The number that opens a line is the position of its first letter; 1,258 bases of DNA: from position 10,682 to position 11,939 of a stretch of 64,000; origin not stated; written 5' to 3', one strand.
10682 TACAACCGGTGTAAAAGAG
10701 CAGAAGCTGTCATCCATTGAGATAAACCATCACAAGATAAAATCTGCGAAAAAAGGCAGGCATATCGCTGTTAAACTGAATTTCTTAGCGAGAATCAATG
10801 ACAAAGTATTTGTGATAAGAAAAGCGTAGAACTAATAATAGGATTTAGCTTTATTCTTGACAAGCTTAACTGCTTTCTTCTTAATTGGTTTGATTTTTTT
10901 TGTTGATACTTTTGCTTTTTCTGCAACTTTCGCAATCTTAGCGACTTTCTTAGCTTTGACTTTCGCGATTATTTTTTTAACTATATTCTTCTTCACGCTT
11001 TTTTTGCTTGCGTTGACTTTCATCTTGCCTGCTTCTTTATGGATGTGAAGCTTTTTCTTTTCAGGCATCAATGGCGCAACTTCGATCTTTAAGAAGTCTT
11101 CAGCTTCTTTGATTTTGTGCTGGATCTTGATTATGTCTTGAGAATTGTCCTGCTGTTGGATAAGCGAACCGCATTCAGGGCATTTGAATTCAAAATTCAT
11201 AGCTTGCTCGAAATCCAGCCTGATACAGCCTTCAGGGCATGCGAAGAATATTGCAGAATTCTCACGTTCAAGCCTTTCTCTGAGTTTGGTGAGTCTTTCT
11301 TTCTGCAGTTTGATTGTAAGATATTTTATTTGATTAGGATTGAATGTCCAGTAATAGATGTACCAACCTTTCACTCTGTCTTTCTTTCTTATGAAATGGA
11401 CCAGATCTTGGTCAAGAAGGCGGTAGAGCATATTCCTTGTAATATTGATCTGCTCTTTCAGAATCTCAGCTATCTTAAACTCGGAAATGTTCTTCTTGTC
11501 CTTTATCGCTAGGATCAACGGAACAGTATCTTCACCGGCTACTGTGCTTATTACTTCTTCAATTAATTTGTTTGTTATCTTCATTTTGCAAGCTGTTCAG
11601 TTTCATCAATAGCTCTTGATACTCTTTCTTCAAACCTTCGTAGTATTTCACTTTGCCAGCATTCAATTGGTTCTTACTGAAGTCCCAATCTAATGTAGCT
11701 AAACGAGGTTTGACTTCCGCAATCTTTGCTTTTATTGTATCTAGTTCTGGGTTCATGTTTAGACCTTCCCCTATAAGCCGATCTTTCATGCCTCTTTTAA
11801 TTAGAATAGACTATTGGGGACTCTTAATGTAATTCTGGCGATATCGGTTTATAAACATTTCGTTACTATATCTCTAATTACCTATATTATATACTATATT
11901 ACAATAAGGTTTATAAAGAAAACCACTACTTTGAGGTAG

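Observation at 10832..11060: TFE-alpha with a histone-H1-like Lys/Ala-rich C-terminal tail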

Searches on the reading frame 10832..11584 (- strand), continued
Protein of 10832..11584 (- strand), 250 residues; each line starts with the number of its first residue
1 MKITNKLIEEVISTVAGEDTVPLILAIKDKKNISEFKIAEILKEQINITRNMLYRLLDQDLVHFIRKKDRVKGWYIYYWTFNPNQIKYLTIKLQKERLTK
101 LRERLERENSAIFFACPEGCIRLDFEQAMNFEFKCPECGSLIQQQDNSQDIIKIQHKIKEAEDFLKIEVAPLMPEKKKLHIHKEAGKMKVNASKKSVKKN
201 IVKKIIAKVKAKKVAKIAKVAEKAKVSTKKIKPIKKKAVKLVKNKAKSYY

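Call 27: predict_structure(alignment_id=A1)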
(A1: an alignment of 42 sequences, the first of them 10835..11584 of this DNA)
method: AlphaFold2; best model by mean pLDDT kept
length: 250 residues; sequences in the alignment: 42
mean_pLDDT: 76.3   pTM: 0.55
mean pLDDT of the five models: 76.3, 75.9, 75.5, 74.4, 72.7
residues with pLDDT >= 90: 130; 70-90: 38; 50-70: 17; < 50: 65
segments of 3 or more residues with pLDDT < 50: 176-204, 219-250
pLDDT, mean of each block of 10 residues (from residue 1): 88 94 94 94 95 95 95 94 92 93 91 89 90 90 89 94 84 52 39 39 49 50 42 40 38
secondary structure, 60 per line:
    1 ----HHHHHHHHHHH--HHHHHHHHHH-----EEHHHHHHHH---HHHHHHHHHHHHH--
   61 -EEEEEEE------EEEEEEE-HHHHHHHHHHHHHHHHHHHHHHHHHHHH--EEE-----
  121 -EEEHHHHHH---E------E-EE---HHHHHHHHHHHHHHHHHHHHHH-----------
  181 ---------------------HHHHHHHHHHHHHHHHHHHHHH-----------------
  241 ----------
elements in order: H5-15 H18-27 H35-42 H46-58 E62-68 E75-81 H83-110 E113-115 E122-124 H125-130 H148-169 H202-223

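Call 29: find_encoding_contigs(protein=P0001, flank=5000, max_places=3)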
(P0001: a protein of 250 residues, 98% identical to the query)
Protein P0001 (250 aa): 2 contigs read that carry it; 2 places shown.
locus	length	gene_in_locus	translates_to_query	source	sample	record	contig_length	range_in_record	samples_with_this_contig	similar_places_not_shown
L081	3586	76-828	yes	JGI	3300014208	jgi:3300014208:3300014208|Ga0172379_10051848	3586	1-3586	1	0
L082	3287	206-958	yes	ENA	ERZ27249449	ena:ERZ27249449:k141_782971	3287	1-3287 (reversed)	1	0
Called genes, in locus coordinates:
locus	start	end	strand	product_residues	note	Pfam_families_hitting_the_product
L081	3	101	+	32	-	?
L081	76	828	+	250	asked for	PF02002:TFIIE_alpha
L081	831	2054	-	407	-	PF01136:Peptidase_U32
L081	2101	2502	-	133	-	PF01814:Hemerythrin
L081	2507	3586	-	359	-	PF00989:PAS (faint), PF13188:PAS_8 (faint), PF13426:PAS_9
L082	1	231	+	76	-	?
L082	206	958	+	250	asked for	PF02002:TFIIE_alpha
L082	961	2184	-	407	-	PF01136:Peptidase_U32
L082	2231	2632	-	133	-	PF01814:Hemerythrin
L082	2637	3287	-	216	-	?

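Call 30: find_encoding_contigs(protein=P0003, flank=10000, max_places=2)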
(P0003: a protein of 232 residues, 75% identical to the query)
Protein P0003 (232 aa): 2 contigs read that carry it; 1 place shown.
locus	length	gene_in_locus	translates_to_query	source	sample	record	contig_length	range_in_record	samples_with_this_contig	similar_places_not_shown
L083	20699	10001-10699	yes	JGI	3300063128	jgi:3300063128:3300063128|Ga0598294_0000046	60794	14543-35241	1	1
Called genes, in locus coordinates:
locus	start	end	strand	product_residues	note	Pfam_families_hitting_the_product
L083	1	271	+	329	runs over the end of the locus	PF01966:HD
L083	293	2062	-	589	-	PF08439:Peptidase_M3_N, PF01432:Peptidase_M3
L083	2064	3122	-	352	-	PF01699:Na_Ca_ex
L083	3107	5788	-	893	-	PF00690:Cation_ATPase_N, PF00122:E1-E2_ATPase, PF00702:Hydrolase, PF13246:Cation_ATPase, PF08282:Hydrolase_3 (faint), PF00689:Cation_ATPase_C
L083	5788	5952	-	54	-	-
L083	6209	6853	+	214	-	PF05175:MTS, PF03602:Cons_hypoth95 (weak), PF06325:PrmA, PF13847:Methyltransf_31 (weak)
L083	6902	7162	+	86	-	PF01193:RNA_pol_L (faint), PF13656:RNA_pol_L_2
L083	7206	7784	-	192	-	PF01871:AMMECR1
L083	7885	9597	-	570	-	PF05345:He_PIG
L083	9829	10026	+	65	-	-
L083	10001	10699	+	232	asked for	PF02002:TFIIE_alpha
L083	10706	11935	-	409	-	PF01136:Peptidase_U32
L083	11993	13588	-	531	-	PF00989:PAS, PF13188:PAS_8, PF08448:PAS_4 (faint), PF13426:PAS_9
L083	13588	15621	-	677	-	PF02743:dCache_1, PF00672:HAMP, PF00512:HisKA, PF02518:HATPase_c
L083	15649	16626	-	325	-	PF13379:NMT1_2, PF09084:NMT1, PF12974:Phosphonate-bd (weak)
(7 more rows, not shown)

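Call 31: find_encoding_contigs(protein=P0002, flank=3000, max_places=2)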
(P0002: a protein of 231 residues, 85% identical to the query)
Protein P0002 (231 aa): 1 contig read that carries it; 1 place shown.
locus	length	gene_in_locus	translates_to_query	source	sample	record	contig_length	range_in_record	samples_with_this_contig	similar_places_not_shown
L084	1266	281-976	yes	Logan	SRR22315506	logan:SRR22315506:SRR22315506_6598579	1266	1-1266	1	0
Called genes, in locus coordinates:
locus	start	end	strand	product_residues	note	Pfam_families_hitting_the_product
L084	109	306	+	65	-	-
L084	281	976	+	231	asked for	PF02002:TFIIE_alpha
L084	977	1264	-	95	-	?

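Call 51: fold_search(model_id=the predicted structure, library=pdb)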
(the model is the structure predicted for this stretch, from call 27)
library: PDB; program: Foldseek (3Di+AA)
matches with E <= 10: 1389; with E <= 0.001: 31
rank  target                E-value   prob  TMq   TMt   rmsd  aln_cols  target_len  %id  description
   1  6kf4_G                1.5e-12  1.00  0.54  0.78   3.2       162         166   34  Cryo-EM structure of Thermococcus kodakarensis RNA polymerase (released 2020-07-01)
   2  7o4i_W                1.7e-08  1.00  0.40  0.34  25.3       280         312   13  Yeast RNA polymerase II transcription pre-initiation complex with initial transcription bubble (released 2021-06-16)
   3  7o4l_W                1.1e-07  1.00  0.40  0.34  25.4       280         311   14  Yeast TFIIH in the expanded state within the pre-initiation complex (released 2021-06-16)
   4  6gyl_W                1.3e-07  1.00  0.43  0.53   6.4       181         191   14  Structure of a yeast closed complex with distorted DNA (core CCdist) (released 2018-12-05)
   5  5oqj_W                1.6e-07  1.00  0.43  0.42   6.4       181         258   14  STRUCTURE OF YEAST TRANSCRIPTION PRE-INITIATION COMPLEX WITH TFIIH (released 2018-04-25)
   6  5oqm_W                1.6e-07  1.00  0.43  0.42   6.4       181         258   14  STRUCTURE OF YEAST TRANSCRIPTION PRE-INITIATION COMPLEX WITH TFIIH AND CORE MEDIATOR (released 2018-05-09)
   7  6xjf_B                4.8e-07  1.00  0.38  0.85   2.3       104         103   26  X-ray crystal structure of Pyrococcus furiosus general transcription factor TFE-alpha (SeMet labeled protein) (released 2020-07-08)
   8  7zs9_W                5.1e-07  1.00  0.45  0.38  21.3       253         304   14  Yeast RNA polymerase II transcription pre-initiation complex with the +1 nucleosome (complex A) (released 2022-11-16)
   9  7o72_W                6.8e-07  1.00  0.37  0.32  25.6       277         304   14  Yeast RNA polymerase II transcription pre-initiation complex with closed promoter DNA (released 2021-06-16)
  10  5gpy_A                1.1e-06  1.00  0.37  0.50   8.9       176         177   18  Crystal structure of the human TFIIE complex (released 2016-11-02)
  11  7nvs_W                1.1e-06  1.00  0.40  0.49   6.2       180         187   17  RNA polymerase II core pre-initiation complex with closed promoter DNA in proximal position (released 2021-05-05)
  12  6xjf_G                2.0e-06  1.00  0.38  0.83   2.1       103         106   26  X-ray crystal structure of Pyrococcus furiosus general transcription factor TFE-alpha (SeMet labeled protein) (released 2020-07-08)
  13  6o9l_Q                2.4e-06  1.00  0.41  0.26   6.8       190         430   17  Human holo-PIC in the closed state (released 2019-05-29)
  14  8uoq_W                3.4e-06  1.00  0.39  0.39  27.4       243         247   15  Composite map of PIC_delta_TFIIK form2 (released 2024-10-23)
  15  6pln_A                5.1e-06  1.00  0.36  0.77   2.8       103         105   26  X-ray crystal structure of Pyrococcus furiosus general transcription factor TFE-alpha (released 2020-07-08)
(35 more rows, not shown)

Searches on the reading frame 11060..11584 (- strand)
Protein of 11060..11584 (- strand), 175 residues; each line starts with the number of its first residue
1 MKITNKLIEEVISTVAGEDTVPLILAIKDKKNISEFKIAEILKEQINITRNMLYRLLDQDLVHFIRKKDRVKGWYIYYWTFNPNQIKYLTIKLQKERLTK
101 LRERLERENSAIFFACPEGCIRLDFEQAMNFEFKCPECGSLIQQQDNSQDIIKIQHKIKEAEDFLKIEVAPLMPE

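Call 26: search_protein_representatives(protein=window:11060-11584:-)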
Query: 175 residues. Proteins with E-value up to 0.001 (for the whole library): 863; up to 1e-10: 519; up to 1e-30: 123. The best 150 are listed.
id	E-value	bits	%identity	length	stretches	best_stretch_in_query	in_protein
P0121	1.8e-55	203.4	55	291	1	5-166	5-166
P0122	1.1e-52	194.4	52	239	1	3-163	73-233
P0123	2.7e-52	193.0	52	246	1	1-172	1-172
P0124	3.4e-52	192.7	56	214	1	5-167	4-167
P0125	1.0e-49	184.7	52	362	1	9-163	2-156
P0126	2.0e-49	183.7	52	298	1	13-165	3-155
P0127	2.7e-48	180.1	52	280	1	1-163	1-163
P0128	3.4e-46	173.2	47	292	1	4-162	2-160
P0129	4.5e-46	172.8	49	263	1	2-166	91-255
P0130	7.9e-46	172.0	50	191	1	6-162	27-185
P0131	1.0e-45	171.6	50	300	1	1-165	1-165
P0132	5.3e-45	169.3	45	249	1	1-167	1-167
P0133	9.4e-45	168.5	46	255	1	4-166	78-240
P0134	1.3e-44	168.1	48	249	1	1-165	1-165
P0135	1.6e-44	167.7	48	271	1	6-154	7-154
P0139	1.0e-43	165.1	47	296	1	2-166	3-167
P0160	6.0e-39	149.6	45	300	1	3-165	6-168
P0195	5.6e-35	136.7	42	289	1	4-168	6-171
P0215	3.8e-33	130.8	38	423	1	7-175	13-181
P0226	1.7e-32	128.7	38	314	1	10-165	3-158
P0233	6.4e-32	126.8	39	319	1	5-174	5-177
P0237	3.9e-31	124.2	38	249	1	1-165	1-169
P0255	3.8e-30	121.0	36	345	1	9-166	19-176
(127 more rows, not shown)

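Call 40: list_cluster_members(proteins=[P0131, P0215, P0233, P0255, P0226, P0237, P0139, P0160, P0195, P0125])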
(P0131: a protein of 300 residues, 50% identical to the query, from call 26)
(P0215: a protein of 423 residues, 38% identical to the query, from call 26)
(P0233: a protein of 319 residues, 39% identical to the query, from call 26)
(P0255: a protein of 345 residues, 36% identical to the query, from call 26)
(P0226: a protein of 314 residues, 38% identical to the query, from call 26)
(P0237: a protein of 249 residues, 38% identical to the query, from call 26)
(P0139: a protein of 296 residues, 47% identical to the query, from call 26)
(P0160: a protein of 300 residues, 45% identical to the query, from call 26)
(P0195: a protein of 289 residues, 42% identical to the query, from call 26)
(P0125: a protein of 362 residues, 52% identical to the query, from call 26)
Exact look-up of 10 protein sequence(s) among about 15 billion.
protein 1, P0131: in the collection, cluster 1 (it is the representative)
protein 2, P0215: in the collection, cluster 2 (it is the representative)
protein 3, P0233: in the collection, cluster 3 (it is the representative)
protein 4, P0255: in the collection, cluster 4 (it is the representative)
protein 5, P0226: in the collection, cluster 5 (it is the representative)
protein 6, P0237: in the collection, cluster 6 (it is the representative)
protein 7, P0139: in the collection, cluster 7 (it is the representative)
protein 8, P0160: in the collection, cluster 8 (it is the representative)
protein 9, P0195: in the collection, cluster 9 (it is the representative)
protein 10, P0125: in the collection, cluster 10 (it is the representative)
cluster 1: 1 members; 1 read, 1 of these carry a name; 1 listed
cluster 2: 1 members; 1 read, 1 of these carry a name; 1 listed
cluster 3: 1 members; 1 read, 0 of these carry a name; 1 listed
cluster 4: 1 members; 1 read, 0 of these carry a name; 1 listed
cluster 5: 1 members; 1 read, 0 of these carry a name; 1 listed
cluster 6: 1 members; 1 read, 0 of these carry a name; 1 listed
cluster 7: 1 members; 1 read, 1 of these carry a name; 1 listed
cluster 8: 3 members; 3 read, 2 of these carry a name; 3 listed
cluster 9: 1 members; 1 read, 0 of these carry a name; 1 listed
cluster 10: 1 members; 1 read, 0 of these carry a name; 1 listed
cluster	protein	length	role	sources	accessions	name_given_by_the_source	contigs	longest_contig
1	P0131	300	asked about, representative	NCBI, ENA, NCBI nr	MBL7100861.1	MAG: hypothetical protein ISS23_02825 [Nanoarchaeota archaeon] | hypothetical protein [Nanoarchaeota archaeon]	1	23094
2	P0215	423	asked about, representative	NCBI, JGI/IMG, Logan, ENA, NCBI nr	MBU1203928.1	MAG: hypothetical protein KKG60_02575 [Nanoarchaeota archaeon] | hypothetical protein [Nanoarchaeota archaeon]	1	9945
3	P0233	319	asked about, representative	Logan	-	-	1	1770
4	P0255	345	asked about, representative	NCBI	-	-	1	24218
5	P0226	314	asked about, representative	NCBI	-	-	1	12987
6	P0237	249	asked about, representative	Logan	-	-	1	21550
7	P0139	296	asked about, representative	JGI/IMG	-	transcription initiation factor TFIIE subunit alpha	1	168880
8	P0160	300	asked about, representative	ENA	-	-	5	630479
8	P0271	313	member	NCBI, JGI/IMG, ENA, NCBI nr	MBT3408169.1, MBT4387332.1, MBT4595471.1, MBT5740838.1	hypothetical protein HOK68_04970 [Candidatus Woesearchaeota archaeon] | transcription initiation factor TFIIE subunit alpha | hypothetical protein [Candidatus Woesearchaeota archaeon]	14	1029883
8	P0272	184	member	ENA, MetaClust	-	\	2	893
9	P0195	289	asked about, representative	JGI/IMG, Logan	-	-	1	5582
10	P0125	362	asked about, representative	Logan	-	-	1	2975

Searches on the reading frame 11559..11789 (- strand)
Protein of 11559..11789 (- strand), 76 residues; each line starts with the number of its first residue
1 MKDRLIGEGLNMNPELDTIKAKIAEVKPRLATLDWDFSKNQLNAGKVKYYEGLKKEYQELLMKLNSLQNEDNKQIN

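Call 38: search_protein_families(library=pfam, proteins=[window:11559-11789:-], max_evalue=0.01)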
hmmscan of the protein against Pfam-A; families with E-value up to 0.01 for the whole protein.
window:11559-11789:- (76 aa): 0 families

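Call 61: search_protein_families(library=ncbifam, proteins=[window:11559-11789:-], max_evalue=0.1)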
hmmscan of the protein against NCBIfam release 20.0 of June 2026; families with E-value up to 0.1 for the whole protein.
window:11559-11789:- (76 aa): 0 families

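Call 62: search_solved_structures(query=window:11559-11789:-, max_evalue=5)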
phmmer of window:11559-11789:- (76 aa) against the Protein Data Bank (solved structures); distinct sequences matched with E-value up to 5: 12.
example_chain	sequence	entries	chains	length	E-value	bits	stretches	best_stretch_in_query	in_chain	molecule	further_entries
9rgy_A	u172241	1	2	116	0.015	18.9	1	6-43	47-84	sc-apCC3-CW-0NTT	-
9tls_A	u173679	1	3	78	0.14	15.9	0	15-38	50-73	Sc-apCC-2-KLHL20-3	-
9rgv_A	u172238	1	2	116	0.17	15.6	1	6-41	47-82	sc-apCC3-CW1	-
9tll_A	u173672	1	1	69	0.25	15.1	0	12-37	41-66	Sc-apCC-2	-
9tlr_A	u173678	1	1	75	0.32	14.7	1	12-39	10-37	Sc-apCC-2-BCL-xL-11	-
9rmm_A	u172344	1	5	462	0.4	14.4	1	3-55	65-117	Probable outer membrane lipoprotein SilC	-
9rmm_C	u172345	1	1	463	0.4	14.4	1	3-55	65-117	Probable outer membrane lipoprotein SilC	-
8xwx_E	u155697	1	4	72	0.4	14.4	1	12-63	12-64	B-cell receptor-associated protein 31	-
4jzl_A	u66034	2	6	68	0.47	14.2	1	12-62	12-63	B-cell receptor-associated protein 31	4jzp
3r4a_A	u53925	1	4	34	1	13.1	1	15-45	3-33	coiled coil helix CC-tet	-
9rgx_A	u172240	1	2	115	3.1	11.6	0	15-38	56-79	sc-apCC3-ACW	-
9rgw_A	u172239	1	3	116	4.4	11.1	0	13-41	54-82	sc-apCC3-CW2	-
